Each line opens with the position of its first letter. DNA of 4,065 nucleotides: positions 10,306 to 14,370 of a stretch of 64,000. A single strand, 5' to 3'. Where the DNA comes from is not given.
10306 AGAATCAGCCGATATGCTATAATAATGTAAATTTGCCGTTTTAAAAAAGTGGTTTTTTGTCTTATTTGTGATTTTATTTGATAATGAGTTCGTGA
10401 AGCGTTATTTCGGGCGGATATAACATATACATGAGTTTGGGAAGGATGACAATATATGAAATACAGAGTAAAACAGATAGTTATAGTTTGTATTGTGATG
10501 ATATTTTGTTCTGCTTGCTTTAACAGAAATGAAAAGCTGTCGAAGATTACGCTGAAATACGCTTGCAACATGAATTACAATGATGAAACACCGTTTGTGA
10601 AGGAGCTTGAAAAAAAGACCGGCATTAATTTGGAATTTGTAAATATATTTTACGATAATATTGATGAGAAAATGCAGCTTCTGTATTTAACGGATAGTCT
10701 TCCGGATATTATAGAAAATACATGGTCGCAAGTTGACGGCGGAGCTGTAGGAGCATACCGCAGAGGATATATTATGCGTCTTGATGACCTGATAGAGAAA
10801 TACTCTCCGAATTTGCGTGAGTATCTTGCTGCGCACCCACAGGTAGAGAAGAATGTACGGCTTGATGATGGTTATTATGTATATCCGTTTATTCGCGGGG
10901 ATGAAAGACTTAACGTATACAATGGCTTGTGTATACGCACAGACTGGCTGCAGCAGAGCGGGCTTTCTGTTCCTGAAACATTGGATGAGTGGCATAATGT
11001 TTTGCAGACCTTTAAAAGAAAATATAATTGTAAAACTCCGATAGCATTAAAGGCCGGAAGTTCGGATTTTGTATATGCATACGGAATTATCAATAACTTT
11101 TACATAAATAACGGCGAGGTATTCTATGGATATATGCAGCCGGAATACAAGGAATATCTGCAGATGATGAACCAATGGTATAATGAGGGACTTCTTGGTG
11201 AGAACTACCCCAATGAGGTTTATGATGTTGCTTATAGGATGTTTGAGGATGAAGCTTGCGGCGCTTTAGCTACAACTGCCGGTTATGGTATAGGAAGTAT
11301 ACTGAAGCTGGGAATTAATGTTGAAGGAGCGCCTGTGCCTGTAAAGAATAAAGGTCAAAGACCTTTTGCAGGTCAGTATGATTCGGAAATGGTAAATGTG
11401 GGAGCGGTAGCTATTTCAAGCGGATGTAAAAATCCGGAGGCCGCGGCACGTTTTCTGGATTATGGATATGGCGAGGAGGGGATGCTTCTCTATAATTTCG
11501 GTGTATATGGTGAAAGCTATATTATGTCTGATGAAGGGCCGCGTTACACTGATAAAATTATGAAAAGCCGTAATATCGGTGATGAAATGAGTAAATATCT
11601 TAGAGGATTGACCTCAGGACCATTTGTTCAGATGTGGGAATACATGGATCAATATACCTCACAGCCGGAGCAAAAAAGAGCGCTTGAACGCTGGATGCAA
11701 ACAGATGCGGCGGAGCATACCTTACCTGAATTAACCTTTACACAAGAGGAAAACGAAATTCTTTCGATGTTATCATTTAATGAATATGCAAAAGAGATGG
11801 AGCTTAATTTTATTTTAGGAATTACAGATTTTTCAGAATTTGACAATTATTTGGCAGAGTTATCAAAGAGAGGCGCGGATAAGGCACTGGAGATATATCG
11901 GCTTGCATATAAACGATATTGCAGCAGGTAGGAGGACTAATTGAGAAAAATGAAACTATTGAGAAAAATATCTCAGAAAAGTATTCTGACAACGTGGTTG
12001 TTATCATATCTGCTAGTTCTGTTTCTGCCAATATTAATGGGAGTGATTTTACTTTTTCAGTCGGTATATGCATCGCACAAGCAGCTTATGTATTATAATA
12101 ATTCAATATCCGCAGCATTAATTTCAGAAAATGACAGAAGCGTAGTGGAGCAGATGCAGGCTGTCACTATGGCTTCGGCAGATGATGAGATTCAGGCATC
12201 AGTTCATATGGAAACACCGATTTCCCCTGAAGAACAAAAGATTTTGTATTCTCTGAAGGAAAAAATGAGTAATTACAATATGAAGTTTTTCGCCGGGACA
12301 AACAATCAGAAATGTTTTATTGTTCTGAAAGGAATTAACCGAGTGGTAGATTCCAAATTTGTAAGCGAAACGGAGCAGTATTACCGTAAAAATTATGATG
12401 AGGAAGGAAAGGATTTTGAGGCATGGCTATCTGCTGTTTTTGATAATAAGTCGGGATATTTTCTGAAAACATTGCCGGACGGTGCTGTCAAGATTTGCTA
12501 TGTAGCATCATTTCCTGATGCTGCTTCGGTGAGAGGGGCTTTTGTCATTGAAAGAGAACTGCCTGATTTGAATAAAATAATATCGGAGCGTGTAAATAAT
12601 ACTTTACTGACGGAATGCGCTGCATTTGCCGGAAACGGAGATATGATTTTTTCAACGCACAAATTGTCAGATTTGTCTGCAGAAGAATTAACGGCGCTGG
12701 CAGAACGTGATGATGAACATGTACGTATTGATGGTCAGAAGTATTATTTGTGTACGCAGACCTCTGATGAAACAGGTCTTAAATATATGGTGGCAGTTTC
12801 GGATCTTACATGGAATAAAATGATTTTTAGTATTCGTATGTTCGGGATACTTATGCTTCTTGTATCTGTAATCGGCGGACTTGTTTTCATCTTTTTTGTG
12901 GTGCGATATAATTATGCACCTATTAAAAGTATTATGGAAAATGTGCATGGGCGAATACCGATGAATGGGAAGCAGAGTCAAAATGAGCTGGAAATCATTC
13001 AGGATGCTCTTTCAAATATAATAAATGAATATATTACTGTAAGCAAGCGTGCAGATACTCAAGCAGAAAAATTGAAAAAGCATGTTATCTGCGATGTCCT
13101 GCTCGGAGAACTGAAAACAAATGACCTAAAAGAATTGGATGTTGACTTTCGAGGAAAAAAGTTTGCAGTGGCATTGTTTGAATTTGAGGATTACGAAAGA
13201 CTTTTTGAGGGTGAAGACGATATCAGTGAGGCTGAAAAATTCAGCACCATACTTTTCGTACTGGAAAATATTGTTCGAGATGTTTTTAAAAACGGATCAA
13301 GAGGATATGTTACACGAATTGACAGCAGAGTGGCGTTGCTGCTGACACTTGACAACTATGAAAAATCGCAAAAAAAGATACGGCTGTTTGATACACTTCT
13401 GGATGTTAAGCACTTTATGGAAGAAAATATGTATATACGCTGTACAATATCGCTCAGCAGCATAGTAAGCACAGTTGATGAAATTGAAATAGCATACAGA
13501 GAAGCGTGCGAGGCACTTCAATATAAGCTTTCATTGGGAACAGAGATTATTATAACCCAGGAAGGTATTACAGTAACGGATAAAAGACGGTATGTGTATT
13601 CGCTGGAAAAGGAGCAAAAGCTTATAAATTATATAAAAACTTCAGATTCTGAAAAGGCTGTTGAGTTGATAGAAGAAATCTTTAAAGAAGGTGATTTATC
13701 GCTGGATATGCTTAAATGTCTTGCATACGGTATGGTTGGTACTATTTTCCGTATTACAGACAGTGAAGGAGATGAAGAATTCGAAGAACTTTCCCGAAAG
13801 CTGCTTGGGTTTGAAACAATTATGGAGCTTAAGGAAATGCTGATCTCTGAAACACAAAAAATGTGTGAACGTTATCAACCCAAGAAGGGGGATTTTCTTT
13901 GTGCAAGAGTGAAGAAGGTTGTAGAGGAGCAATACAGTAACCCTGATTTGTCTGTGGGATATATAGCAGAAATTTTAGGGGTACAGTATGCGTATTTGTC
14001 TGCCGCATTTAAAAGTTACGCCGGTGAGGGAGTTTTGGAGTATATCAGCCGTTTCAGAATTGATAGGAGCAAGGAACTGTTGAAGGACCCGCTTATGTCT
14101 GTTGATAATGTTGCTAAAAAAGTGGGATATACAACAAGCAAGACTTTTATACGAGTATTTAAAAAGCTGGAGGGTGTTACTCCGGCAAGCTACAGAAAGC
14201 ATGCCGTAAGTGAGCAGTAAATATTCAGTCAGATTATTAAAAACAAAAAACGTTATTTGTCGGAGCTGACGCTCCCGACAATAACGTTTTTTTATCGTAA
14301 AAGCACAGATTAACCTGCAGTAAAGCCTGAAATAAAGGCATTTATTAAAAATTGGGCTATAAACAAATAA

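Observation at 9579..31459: Locus A (about 21.5 kb) is bracketed by 298-bp near-identical direct repeats made from the tail of the neighbouring FAD-oxidoreductase gene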

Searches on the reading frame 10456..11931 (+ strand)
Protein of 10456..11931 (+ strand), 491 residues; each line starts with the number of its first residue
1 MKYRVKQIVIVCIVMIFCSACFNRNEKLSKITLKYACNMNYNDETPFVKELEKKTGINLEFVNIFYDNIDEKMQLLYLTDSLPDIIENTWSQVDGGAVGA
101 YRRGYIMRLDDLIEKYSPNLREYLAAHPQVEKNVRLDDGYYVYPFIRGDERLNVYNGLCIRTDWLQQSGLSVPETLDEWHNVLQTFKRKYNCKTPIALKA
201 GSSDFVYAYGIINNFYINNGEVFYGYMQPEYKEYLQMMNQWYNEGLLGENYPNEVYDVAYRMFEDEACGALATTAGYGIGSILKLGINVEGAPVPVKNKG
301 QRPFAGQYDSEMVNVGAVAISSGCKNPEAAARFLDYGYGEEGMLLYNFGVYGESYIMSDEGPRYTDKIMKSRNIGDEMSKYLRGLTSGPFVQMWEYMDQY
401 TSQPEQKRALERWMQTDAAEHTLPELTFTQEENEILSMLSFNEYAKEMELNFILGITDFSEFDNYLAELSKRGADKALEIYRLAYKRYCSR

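Call 4: search_protein_families(library=pfam, proteins=[window:10456-11931:+])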
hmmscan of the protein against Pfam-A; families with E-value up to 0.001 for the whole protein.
window:10456-11931:+ (491 aa): 2 families
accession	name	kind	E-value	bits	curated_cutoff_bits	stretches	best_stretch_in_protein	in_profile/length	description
PF01547.30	SBP_bac_1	-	2.1e-15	57.9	26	1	47-343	14-306/307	Bacterial extracellular solute-binding protein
PF13416.11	SBP_bac_8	-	4.3e-08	33.7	27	1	48-343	3-249/279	Bacterial extracellular solute-binding protein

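Call 32: find_encoding_contigs(protein=window:10456-11931:+, flank=10000, max_places=10)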
Protein window:10456-11931:+ (491 aa): 4 contigs read that carry it; 4 places shown.
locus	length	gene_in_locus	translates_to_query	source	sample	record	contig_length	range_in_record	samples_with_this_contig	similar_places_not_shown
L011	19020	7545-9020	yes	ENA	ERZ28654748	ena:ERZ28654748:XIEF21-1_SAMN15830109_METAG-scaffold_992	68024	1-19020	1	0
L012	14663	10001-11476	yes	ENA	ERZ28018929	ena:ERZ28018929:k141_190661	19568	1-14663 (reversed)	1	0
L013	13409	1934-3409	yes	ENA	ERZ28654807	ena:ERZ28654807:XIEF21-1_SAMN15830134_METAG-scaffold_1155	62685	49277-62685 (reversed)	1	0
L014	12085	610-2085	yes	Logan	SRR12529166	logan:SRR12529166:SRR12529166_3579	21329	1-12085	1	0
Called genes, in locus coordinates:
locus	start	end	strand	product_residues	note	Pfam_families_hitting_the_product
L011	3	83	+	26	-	?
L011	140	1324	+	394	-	PF07470:Glyco_hydro_88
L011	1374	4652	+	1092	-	PF08124:Lyase_8_N, PF02278:Lyase_8, PF02884:Lyase_8_C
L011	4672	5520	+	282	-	PF20434:BD-FAE, PF07859:Abhydrolase_3, PF00326:Peptidase_S9 (weak)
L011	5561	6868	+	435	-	PF00890:FAD_binding_2, PF01134:GIDA (weak), PF01266:DAO (weak), PF03486:HI0933_like (weak), PF07992:Pyr_redox_2, PF12831:FAD_oxidored, PF13450:NAD_binding_8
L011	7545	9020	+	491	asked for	PF01547:SBP_bac_1, PF13416:SBP_bac_8 (weak)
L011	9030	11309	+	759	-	PF17853:GGDEF_2 (weak), PF00165:HTH_AraC (faint), PF12833:HTH_18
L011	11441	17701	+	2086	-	PF20578:aBig_2, PF16889:Hepar_II_III_N, PF07940:Hepar_II_III_C, PF00395:SLH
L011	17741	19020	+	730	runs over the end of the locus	PF20578:aBig_2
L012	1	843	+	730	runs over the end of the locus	PF20578:aBig_2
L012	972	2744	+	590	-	PF00728:Glyco_hydro_20, PF18088:Glyco_H_20C_C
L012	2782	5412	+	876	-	PF00395:SLH (weak)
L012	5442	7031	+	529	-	PF01547:SBP_bac_1, PF13416:SBP_bac_8 (weak)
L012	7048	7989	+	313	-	PF00528:BPD_transp_1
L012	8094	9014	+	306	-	PF00528:BPD_transp_1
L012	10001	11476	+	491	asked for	PF01547:SBP_bac_1, PF13416:SBP_bac_8 (weak)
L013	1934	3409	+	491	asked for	PF01547:SBP_bac_1, PF13416:SBP_bac_8 (weak)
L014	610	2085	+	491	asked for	PF01547:SBP_bac_1, PF13416:SBP_bac_8 (weak)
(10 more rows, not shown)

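Call 60: find_homologous_proteins(query=window:10456-11931:+, max_evalue=1e-80)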
Query window:10456-11931:+ (491 aa): 103 proteins with E <= 1e-80 among 6260 candidates.
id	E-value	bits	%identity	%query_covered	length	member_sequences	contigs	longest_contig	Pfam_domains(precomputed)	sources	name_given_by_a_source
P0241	0.0e+0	1134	100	100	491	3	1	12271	PF13416.12,PF01547.31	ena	-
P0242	4.6e-242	822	73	96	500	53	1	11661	PF01547.31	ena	-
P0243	5.9e-235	799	69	100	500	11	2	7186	PF01547.31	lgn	-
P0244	2.7e-168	579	52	99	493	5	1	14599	PF01547.31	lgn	-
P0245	1.3e-161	557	52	99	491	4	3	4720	PF01547.31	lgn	-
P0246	6.1e-154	532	49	99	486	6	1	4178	PF01547.31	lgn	-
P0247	1.2e-151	524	50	95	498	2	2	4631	PF01547.31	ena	-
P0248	6.3e-145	502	46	98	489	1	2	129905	PF01547.31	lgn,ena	-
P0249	8.6e-133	462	45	100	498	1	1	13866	PF01547.31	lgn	-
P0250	4.9e-125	436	45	92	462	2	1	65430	PF01547.31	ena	-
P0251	1.2e-124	435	43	99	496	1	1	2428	PF01547.31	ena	-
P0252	1.0e-114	402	43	94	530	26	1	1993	-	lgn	-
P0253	1.3e-113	399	40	100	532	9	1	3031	PF01547.31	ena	-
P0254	2.2e-110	388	42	94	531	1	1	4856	-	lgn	-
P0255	2.5e-108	381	41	97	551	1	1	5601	PF13416.12,PF01547.31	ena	-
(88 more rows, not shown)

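Call 61: find_encoding_contigs(protein=P0242, flank=10000, max_places=6)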
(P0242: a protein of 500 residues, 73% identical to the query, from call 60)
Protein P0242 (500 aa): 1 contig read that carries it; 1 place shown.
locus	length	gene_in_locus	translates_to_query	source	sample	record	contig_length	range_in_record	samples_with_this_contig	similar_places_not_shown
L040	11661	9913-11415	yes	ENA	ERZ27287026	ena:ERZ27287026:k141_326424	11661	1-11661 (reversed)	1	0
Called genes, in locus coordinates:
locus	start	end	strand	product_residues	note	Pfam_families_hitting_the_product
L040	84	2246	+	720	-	-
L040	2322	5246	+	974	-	-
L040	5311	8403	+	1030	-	PF17132:Glyco_hydro_106 (weak)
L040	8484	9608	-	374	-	PF07470:Glyco_hydro_88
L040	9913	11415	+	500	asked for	PF01547:SBP_bac_1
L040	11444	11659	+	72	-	?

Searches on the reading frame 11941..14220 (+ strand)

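Call 4: search_protein_families(library=pfam, proteins=[window:11941-14220:+])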
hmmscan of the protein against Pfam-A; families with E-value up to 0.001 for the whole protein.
window:11941-14220:+ (759 aa): 3 families
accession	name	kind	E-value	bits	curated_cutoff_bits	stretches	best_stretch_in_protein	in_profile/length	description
PF12833.13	HTH_18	-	4.2e-17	62.7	33.6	1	675-753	1-79/80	Helix-turn-helix domain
PF00165.29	HTH_AraC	-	8.1e-10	39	26.6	1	719-753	9-42/42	Bacterial regulatory helix-turn-helix proteins, AraC family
PF17853.6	GGDEF_2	-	1.1e-06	29.4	24.5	1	396-528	12-116/116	GGDEF-like domain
